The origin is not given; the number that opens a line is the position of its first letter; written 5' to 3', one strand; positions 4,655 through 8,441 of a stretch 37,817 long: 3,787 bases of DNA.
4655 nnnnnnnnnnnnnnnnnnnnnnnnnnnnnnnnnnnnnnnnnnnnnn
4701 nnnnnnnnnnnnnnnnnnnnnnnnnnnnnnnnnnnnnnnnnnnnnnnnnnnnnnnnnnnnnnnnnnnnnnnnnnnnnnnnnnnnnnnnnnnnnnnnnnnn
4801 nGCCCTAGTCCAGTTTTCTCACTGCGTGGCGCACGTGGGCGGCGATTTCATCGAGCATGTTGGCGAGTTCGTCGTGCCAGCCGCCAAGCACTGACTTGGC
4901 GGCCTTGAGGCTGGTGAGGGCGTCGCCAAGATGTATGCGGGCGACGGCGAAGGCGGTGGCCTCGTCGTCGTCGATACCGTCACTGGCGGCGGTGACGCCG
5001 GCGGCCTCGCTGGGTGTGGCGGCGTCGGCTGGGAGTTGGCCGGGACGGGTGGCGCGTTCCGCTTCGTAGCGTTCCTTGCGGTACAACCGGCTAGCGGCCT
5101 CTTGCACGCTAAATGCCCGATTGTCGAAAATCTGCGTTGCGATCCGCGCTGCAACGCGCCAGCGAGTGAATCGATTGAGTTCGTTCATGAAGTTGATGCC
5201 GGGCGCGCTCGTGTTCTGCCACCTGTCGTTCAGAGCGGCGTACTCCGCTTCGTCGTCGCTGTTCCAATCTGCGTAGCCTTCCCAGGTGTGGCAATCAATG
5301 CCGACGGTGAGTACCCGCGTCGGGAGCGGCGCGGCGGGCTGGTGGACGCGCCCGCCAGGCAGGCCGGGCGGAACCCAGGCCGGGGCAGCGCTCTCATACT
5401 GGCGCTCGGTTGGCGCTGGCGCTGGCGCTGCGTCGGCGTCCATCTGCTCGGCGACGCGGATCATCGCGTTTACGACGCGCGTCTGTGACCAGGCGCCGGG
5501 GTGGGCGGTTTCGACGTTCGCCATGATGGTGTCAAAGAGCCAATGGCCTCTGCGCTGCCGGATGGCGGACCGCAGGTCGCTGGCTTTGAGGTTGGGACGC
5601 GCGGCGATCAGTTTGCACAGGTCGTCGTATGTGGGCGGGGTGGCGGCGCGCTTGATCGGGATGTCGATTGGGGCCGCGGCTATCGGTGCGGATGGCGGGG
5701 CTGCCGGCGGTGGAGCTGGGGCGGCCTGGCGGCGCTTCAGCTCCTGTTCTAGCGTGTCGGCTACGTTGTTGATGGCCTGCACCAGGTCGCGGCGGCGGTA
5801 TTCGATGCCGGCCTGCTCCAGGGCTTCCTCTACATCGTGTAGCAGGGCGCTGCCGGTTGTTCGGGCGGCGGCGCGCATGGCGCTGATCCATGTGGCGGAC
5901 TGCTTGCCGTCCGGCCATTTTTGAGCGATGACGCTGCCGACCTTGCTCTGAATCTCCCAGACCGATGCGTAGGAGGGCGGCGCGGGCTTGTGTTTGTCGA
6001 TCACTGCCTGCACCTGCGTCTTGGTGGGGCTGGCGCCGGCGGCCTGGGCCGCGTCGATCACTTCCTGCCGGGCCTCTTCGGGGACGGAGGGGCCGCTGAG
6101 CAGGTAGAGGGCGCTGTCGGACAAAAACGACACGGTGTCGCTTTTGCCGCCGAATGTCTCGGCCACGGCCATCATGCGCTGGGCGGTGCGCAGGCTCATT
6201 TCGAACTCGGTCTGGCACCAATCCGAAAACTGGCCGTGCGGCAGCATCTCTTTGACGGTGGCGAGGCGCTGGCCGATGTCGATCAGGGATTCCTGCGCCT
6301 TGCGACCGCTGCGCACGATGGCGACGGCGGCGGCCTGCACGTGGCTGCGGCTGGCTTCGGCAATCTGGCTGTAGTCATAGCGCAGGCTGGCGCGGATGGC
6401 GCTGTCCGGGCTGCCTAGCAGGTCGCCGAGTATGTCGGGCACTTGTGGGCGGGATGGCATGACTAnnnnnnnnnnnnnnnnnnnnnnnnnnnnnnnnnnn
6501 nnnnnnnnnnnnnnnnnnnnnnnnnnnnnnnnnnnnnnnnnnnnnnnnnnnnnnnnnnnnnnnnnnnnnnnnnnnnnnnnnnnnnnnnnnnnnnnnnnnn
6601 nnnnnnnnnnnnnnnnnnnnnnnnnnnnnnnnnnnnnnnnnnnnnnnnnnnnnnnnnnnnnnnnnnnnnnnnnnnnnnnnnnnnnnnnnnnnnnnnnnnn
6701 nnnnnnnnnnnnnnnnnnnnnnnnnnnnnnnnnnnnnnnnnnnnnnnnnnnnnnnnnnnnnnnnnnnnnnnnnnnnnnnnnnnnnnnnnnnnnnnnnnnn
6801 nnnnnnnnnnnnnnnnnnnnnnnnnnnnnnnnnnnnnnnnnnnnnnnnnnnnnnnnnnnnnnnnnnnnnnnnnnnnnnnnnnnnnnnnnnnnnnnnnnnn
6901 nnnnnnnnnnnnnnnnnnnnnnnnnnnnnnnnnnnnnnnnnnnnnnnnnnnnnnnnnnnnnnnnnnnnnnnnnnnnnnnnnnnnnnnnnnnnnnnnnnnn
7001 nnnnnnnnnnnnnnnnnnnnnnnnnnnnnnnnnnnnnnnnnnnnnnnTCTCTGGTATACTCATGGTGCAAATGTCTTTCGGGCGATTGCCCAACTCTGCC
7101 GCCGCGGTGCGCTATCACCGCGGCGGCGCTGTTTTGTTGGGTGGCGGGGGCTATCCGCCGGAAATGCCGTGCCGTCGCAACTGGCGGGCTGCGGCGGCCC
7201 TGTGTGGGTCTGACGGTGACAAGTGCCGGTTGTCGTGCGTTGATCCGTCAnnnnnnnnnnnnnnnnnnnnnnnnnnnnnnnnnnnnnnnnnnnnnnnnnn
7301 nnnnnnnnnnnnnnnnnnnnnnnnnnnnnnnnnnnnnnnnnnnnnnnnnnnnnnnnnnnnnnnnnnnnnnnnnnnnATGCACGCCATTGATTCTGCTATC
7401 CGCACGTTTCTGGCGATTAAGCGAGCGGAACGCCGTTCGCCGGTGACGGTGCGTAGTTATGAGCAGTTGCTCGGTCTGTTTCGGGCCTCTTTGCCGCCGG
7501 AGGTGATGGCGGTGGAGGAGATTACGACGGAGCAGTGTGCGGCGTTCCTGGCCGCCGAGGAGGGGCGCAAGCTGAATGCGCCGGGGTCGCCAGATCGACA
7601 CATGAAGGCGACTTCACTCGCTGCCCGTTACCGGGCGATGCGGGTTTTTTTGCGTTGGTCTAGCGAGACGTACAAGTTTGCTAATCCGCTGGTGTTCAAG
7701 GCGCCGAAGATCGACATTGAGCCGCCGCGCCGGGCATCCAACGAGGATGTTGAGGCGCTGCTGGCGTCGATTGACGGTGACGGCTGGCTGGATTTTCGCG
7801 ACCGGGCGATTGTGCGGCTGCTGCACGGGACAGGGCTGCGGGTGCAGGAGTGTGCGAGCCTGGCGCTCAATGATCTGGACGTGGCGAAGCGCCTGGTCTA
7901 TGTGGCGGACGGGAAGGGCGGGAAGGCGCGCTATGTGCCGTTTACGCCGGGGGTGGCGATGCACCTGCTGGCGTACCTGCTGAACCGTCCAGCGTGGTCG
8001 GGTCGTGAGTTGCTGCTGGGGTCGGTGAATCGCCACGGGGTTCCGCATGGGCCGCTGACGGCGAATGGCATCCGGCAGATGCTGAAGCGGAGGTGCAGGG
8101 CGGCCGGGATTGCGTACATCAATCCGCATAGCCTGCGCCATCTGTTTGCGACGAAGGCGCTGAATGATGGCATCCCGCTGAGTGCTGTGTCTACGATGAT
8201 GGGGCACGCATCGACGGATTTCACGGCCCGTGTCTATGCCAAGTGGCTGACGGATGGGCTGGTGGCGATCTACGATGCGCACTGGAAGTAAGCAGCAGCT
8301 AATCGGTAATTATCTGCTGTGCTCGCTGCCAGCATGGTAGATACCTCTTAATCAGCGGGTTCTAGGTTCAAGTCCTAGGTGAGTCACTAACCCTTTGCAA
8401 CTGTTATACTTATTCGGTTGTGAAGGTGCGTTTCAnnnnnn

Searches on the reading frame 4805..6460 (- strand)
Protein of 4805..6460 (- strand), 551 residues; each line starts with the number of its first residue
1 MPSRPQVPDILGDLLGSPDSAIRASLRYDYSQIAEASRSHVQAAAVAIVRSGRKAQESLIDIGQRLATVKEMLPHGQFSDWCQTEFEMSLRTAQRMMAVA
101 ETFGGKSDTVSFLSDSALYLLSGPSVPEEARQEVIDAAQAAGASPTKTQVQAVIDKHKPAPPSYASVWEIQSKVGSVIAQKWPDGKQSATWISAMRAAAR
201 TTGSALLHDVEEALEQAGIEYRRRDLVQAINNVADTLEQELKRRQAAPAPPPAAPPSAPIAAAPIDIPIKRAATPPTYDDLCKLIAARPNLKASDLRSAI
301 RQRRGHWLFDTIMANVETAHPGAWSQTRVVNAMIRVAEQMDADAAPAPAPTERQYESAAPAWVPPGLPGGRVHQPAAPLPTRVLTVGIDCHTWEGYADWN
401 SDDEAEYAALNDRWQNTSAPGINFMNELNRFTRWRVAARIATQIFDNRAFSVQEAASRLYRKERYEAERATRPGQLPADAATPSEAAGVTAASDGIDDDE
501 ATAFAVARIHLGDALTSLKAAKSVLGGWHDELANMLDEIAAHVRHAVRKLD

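Call 38: search_protein_families(library=pfam, proteins=[window:4805-6460:-], max_evalue=0.01)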
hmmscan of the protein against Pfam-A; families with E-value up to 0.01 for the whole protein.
window:4805-6460:- (551 aa): 1 family
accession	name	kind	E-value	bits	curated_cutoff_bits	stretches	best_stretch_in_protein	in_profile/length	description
PF11300.13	DUF3102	-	1.5e-11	45.1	24.4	1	57-110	23-76/129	Protein of unknown function (DUF3102)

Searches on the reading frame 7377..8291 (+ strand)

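Call 38: search_protein_families(library=pfam, proteins=[window:7377-8291:+], max_evalue=0.01)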
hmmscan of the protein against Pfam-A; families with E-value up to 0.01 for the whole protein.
window:7377-8291:+ (304 aa): 2 families
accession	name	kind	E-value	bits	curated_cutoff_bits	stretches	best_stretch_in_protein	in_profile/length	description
PF00589.27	Phage_integrase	-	8.1e-32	110.8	27.1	1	122-289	5-167/172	Phage integrase family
PF02899.23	Phage_int_SAM_1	-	5.9e-07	30.1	22.3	1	14-94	8-78/83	Phage integrase, N-terminal SAM-like domain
